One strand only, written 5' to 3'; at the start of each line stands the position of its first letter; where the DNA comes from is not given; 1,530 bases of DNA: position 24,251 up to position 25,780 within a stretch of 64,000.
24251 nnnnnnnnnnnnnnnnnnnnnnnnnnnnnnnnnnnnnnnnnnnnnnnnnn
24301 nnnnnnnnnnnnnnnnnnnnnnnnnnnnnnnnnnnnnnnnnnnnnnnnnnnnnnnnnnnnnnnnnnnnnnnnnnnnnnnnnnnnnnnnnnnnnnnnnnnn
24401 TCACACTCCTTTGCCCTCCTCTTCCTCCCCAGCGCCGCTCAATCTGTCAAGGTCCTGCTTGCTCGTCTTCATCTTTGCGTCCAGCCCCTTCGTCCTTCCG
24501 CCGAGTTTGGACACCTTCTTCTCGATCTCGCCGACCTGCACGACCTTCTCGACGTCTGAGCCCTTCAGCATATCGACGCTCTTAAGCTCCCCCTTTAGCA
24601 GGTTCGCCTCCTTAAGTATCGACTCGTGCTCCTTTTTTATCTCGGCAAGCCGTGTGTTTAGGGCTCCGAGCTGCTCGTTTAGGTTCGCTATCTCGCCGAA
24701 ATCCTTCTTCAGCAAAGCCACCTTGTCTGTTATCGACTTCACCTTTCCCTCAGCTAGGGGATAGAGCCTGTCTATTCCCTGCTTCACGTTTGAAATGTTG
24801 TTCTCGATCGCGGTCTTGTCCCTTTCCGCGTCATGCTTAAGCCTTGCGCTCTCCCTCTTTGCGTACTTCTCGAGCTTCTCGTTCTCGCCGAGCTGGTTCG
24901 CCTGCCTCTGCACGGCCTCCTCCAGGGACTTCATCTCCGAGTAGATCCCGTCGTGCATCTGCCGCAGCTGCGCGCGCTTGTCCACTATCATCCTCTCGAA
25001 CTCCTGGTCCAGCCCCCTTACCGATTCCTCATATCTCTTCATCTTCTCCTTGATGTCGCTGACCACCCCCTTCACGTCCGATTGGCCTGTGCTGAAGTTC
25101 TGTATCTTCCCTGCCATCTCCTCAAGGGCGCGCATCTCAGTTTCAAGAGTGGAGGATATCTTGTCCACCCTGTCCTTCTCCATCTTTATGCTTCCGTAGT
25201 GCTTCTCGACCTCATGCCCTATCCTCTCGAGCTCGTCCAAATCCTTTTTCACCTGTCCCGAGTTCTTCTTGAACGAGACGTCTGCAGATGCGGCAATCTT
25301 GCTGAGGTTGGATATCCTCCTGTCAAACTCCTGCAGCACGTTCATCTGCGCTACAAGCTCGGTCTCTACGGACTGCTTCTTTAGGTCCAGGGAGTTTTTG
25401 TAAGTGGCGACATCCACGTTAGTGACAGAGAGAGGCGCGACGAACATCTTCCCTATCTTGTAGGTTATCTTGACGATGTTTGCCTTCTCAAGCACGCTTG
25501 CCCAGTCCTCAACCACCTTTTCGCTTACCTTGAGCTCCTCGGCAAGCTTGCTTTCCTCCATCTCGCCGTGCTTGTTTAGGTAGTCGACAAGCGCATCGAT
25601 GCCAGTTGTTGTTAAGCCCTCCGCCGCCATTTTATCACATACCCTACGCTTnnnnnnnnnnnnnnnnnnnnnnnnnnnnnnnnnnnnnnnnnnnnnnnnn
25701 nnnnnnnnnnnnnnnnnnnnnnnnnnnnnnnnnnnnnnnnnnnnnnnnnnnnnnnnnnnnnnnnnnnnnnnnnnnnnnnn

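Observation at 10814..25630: Type IV filament locus whose 'pilins' are giant multi-LamG lectin-domain proteins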

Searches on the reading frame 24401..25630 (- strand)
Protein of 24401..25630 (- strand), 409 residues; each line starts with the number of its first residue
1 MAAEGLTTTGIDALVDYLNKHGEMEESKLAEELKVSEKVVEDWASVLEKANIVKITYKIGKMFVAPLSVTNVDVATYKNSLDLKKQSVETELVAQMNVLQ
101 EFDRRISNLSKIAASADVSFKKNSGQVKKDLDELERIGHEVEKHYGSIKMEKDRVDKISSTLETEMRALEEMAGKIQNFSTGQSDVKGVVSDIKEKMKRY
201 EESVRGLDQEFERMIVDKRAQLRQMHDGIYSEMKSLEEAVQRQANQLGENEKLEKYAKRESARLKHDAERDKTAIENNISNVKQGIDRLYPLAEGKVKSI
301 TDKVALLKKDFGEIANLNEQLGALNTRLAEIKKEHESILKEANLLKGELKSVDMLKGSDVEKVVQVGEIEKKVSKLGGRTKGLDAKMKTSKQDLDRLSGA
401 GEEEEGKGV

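Call 4: search_protein_families(library=pfam, proteins=[window:24401-25630:-], max_evalue=0.01)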
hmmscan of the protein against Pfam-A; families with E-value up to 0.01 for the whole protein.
window:24401-25630:- (409 aa): 8 families
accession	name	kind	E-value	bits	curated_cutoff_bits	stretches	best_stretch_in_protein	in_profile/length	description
PF04513.17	Baculo_PEP_C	-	0.00016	22.2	38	0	269-364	37-138/140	Baculovirus polyhedron envelope protein, PEP, C terminus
PF05531.17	NPV_P10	-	0.00044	21.1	29.8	0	295-338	18-61/75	Nucleopolyhedrovirus P10 protein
PF08220.18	HTH_DeoR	-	0.00063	19.9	21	0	12-38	3-29/57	DeoR-like helix-turn-helix domain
PF24073.1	DUF7365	-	0.00094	19.7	27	1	114-196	25-100/101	Coiled-coil region of unknown function (DUF7365)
PF04108.17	ATG17_like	-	0.0017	18.4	43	0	35-203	109-283/355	Autophagy protein ATG17-like domain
PF19187.6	HTH_PafC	-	0.0068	16.7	32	0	13-46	8-41/115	PafC helix-turn-helix domain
PF24611.2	Spectrin_Anc-1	-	0.0076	17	33.2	1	127-212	30-115/115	Nuclear anchorage protein 1, spectrin-like repeat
PF10046.14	BLOC1_2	-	0.0086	16.9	33.4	0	293-345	32-84/96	Biogenesis of lysosome-related organelles complex-1 subunit 2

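Call 37: search_protein_families(library=pfam, proteins=[window:24401-25630:-], max_evalue=5)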
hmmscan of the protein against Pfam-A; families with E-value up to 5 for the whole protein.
window:24401-25630:- (409 aa): 38 families (the best 25 are shown)
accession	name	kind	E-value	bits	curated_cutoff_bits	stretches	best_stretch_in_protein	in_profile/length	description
PF04513.17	Baculo_PEP_C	-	0.00016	22.2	38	1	269-364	37-138/140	Baculovirus polyhedron envelope protein, PEP, C terminus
PF05531.17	NPV_P10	-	0.00044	21.1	29.8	1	295-338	18-61/75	Nucleopolyhedrovirus P10 protein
PF08220.18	HTH_DeoR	-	0.00063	19.9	21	1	12-38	3-29/57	DeoR-like helix-turn-helix domain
PF24073.1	DUF7365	-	0.00094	19.7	27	1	114-196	25-100/101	Coiled-coil region of unknown function (DUF7365)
PF04108.17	ATG17_like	-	0.0017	18.4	43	2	35-203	109-283/355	Autophagy protein ATG17-like domain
PF19187.6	HTH_PafC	-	0.0068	16.7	32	1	13-46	8-41/115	PafC helix-turn-helix domain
PF24611.2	Spectrin_Anc-1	-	0.0076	17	33.2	1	127-212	30-115/115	Nuclear anchorage protein 1, spectrin-like repeat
PF10046.14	BLOC1_2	-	0.0086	16.9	33.4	1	293-345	32-84/96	Biogenesis of lysosome-related organelles complex-1 subunit 2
PF08653.15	DASH_Dam1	-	0.012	15.9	26.6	0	295-329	3-37/56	DASH complex subunit Dam1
PF08279.18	HTH_11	-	0.045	14.1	25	1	16-41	7-33/55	HTH domain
PF01978.25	TrmB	-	0.045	14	25.6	1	5-63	5-62/68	Sugar-specific transcriptional regulator TrmB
PF07160.18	SKA1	-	0.055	13.7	29.6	2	185-271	2-87/243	Spindle and kinetochore-associated protein 1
PF06103.16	DUF948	-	0.071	13.7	37.2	1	316-376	23-80/89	Bacterial protein of unknown function (DUF948)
PF01022.26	HTH_5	-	0.09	13.1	22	1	15-54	8-46/47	Bacterial regulatory protein, arsR family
PF14497.11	GST_C_3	-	0.099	13.3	21.6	1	25-114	16-99/104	Glutathione S-transferase, C-terminal domain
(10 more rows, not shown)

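Call 38: search_protein_families(library=ncbifam, proteins=[window:24401-25630:-], max_evalue=0.1)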
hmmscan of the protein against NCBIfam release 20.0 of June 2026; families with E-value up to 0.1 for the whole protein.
window:24401-25630:- (409 aa): 14 families
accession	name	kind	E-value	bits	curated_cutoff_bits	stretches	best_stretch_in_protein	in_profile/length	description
NF047515.1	SpiroCoCo_C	equivalog_domain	3.1e-08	33.1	125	2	91-251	28-183/313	SpiroCoCo family coiled-coil protein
TIGR02168.1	SMC_prok_B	equivalog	4.9e-07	27.9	567.35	2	83-287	784-984/1181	chromosome segregation protein SMC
NF045487.1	ASRP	equivalog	1.9e-06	26.8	300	3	125-286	313-469/593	archaea-specific SMC-related protein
TIGR02169.1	SMC_prok_A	equivalog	6.9e-06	24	729.4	2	99-400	166-464/1165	chromosome segregation protein SMC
NF047516.1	LA_3659_fam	equivalog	1.1e-05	25.2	36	2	293-379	63-149/221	LA_3659 family protein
NF047514.1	SpiroCoCo_N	equivalog_domain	1.1e-05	25.2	75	2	293-379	63-149/221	SpiroCoCo family coiled-coil protein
NF003034.1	PRK03918.1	equivalog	0.00033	18.8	700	2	97-400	155-434/878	DNA double-strand break repair ATPase Rad50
NF038350.1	taxis_HmpF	equivalog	0.0015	17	200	1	126-214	460-548/553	pilus motility taxis protein HmpF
NF041034.1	Rad50_Sulf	equivalog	0.0016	16.4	1000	1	71-388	373-698/872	DNA double-strand break repair ATPase Rad50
NF007753.1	PRK10434.1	equivalog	0.0053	16.4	350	0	12-58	8-54/253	glucitol operon DNA-binding transcriptional repressor SrlR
NF002572.0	PRK02224.1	equivalog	0.0055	15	1087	1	120-401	225-505/888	DNA double-strand break repair ATPase Rad50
TIGR04523.1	Mplasa_alph_rch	subfamily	0.0064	14.5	270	1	78-352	386-657/745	helix-rich protein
TIGR04211.1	SH3_and_anchor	equivalog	0.0069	16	65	2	122-215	66-159/198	TIGR04211 family SH3 domain-containing protein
NF045780.1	TrlF_fam_ATP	equivalog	0.089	11.5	350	0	84-361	471-745/944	TrlF family AAA-like ATPase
